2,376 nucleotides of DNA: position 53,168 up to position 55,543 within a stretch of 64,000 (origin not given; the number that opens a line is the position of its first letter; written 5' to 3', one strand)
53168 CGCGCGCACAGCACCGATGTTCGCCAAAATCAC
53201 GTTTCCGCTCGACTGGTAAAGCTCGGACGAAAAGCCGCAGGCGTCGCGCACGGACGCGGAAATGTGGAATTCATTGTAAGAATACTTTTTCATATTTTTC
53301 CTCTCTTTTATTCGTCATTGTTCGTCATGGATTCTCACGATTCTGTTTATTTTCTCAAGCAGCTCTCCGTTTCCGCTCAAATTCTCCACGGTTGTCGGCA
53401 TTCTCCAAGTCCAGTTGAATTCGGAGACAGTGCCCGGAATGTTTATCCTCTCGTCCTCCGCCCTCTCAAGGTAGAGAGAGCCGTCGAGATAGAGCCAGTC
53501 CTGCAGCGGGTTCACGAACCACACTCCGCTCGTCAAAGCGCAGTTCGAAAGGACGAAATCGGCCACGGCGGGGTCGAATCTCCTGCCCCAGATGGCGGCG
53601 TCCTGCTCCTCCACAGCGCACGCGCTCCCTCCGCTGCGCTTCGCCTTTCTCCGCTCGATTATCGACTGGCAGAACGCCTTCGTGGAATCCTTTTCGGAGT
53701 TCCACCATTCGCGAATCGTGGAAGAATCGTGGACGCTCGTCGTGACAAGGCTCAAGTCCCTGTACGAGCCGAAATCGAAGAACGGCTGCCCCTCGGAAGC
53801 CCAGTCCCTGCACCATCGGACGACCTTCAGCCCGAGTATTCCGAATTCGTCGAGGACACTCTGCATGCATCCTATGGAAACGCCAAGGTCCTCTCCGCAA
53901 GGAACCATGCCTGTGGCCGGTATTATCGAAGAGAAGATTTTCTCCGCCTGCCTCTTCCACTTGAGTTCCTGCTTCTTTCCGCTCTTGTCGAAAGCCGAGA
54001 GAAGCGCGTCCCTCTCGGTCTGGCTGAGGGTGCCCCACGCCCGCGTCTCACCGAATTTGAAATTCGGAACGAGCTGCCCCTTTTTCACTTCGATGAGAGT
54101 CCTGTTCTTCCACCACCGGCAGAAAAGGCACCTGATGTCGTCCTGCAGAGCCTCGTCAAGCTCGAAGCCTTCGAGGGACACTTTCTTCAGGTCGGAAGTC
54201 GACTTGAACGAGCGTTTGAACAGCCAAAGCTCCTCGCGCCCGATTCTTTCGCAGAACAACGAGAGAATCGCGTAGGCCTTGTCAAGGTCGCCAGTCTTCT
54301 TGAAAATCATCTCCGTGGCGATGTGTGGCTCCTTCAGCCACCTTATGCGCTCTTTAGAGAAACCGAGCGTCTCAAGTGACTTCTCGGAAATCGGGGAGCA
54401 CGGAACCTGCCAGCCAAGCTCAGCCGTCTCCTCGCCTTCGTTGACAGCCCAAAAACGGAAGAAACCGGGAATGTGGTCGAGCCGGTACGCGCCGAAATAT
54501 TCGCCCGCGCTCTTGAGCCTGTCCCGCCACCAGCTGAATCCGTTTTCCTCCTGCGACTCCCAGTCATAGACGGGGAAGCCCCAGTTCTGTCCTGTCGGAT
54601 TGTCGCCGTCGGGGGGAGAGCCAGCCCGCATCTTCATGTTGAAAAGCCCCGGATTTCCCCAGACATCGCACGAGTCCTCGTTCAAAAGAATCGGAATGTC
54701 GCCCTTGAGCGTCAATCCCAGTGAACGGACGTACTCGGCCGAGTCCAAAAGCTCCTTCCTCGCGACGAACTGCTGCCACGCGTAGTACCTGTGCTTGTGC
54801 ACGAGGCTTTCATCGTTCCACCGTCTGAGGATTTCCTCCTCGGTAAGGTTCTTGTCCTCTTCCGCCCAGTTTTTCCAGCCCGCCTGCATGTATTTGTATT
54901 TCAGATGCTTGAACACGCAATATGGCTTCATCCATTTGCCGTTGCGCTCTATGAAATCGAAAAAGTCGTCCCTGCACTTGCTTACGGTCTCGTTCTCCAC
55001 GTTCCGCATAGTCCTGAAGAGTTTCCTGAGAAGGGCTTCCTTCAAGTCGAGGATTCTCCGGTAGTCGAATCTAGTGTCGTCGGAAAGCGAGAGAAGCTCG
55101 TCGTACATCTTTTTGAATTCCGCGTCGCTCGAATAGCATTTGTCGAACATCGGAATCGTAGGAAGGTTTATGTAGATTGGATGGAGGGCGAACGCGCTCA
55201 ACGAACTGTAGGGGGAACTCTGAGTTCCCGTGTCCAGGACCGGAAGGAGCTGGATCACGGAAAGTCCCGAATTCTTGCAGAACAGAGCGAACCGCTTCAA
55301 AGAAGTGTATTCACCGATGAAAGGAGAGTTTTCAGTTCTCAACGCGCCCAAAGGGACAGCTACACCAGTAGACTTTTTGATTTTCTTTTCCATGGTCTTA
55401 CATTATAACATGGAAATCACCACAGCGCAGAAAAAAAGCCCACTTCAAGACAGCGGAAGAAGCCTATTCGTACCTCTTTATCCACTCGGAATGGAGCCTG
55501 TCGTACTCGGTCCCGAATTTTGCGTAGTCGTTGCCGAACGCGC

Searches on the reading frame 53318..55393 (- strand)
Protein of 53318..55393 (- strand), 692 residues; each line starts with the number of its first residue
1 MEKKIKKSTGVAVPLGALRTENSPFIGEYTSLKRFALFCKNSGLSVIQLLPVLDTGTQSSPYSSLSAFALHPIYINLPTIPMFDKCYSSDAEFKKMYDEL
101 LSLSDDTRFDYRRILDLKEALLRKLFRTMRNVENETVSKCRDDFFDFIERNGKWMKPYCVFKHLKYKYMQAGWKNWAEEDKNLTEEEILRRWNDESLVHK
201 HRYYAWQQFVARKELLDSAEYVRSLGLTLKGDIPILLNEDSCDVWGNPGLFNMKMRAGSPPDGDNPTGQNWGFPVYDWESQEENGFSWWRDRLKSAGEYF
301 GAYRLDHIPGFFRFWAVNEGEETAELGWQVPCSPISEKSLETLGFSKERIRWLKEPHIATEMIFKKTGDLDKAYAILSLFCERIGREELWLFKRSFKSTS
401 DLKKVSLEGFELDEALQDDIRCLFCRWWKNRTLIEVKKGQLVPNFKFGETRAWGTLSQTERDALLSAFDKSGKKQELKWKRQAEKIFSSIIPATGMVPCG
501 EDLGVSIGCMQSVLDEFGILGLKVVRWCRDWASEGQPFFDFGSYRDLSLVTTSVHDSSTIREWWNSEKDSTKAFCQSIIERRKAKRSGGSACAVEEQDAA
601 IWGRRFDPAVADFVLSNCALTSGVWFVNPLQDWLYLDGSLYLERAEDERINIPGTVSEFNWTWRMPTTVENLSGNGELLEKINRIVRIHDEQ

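Call 16: search_protein_families(library=pfam, proteins=[window:53318-55393:-], max_evalue=0.001)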
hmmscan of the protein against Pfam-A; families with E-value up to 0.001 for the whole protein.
window:53318-55393:- (692 aa): 1 family
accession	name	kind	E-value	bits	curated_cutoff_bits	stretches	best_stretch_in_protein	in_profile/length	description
PF02446.23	Glyco_hydro_77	-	9.7e-117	391.1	25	1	14-666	2-460/465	4-alpha-glucanotransferase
